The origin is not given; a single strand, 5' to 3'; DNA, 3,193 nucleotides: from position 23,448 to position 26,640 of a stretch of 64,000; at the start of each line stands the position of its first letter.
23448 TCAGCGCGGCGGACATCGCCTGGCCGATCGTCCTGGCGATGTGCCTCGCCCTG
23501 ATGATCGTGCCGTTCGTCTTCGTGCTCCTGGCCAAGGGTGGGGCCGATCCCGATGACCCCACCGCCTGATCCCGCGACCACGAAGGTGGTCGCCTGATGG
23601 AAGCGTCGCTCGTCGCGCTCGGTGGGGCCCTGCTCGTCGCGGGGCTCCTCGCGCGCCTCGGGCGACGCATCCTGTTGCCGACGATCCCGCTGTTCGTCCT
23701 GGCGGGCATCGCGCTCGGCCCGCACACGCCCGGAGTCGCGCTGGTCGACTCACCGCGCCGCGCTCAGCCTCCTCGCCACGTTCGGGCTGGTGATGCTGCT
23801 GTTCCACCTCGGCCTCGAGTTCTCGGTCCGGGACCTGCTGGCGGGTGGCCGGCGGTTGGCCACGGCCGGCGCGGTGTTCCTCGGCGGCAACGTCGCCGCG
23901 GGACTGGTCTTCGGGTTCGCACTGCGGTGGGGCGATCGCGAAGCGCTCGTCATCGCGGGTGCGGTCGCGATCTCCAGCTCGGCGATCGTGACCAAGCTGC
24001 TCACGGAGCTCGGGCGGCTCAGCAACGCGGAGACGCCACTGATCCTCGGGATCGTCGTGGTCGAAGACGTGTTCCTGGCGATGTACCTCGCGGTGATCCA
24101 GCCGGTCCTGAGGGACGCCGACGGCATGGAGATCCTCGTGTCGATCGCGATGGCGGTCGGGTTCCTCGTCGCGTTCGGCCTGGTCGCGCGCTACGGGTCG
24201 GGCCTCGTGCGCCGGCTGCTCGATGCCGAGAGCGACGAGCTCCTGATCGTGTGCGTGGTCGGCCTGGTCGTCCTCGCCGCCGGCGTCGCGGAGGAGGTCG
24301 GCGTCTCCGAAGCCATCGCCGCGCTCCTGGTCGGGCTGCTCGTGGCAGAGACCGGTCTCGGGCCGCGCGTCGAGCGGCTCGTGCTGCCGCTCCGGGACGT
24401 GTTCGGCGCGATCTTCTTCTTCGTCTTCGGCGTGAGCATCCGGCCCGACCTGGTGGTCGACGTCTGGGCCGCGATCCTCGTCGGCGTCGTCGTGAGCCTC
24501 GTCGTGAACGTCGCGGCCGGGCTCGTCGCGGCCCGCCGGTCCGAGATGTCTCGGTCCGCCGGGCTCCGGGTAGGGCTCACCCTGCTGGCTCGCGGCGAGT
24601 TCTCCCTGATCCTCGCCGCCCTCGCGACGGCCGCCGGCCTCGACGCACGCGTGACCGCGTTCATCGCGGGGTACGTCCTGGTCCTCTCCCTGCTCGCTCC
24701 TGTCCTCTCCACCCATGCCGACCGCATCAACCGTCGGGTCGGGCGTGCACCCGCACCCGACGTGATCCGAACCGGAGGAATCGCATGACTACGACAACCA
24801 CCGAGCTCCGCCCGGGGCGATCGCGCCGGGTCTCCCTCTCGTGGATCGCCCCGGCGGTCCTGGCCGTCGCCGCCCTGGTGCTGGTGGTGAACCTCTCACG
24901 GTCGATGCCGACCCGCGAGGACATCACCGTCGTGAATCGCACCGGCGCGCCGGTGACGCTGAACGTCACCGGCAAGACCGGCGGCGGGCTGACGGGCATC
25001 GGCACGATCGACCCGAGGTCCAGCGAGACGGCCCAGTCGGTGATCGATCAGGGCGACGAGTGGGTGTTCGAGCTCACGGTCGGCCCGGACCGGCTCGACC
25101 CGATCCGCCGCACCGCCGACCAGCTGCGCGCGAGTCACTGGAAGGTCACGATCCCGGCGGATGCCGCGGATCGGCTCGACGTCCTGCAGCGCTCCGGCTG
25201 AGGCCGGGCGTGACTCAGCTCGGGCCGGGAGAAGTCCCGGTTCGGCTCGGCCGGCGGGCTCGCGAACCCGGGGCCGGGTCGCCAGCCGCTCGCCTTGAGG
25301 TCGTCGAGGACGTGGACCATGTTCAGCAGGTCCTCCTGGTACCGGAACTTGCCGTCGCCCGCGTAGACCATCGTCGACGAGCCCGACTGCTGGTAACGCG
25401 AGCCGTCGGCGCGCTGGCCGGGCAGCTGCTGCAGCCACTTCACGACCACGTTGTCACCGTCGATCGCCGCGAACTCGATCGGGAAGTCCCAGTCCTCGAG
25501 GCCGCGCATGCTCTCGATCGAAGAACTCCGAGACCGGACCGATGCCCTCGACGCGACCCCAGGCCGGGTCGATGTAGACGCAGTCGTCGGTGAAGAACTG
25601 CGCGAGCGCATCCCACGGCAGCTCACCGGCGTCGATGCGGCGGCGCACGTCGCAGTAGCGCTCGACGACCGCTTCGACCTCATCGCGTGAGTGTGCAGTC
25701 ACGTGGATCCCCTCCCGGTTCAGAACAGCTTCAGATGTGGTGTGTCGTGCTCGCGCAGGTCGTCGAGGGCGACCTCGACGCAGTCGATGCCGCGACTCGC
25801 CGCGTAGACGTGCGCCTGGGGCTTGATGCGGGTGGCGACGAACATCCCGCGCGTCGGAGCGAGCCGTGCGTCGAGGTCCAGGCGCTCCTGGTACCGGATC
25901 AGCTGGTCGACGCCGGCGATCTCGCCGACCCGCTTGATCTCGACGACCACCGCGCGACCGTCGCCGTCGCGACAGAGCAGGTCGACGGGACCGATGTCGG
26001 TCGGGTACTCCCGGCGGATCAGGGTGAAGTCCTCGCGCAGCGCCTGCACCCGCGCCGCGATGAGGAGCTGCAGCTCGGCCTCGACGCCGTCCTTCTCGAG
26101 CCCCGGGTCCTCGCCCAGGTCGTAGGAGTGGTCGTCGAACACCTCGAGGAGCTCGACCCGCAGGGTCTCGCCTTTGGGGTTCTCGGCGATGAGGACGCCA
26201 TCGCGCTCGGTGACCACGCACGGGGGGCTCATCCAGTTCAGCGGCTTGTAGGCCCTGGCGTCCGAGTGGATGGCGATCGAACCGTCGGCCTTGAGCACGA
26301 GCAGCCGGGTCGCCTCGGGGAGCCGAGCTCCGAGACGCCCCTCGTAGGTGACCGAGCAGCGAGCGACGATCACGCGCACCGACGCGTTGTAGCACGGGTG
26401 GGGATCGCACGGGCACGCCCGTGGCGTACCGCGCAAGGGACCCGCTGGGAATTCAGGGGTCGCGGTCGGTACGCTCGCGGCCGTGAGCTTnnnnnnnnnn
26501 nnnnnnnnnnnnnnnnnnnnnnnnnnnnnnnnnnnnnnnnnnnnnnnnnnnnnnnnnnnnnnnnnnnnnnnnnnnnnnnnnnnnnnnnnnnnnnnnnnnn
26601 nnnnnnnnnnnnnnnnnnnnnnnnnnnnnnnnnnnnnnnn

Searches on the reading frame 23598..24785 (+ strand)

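Call 30: search_protein_families(library=pfam, proteins=[window:23598-24785:+], max_evalue=0.0001)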
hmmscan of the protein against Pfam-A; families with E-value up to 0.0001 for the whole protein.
window:23598-24785:+ (396 aa): 1 family
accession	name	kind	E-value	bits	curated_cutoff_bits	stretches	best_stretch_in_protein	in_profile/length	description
PF00999.27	Na_H_Exchanger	-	2.3e-47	162.1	26.2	1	55-369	42-372/375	Sodium/hydrogen exchanger, transmembrane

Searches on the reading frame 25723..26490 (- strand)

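Call 30: search_protein_families(library=pfam, proteins=[window:25723-26490:-], max_evalue=0.0001)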
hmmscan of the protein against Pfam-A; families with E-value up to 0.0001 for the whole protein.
window:25723-26490:- (256 aa): 2 families
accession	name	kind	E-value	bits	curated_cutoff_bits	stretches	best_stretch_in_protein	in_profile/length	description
PF01939.22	NucS_C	-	1.1e-27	96.9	24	1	136-243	1-111/124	Endonuclease NucS C-terminal domain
PF21003.3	NucS_N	-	1.2e-26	93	23.9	1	37-129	3-99/100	Endonuclease NucS N-terminal PH-like domain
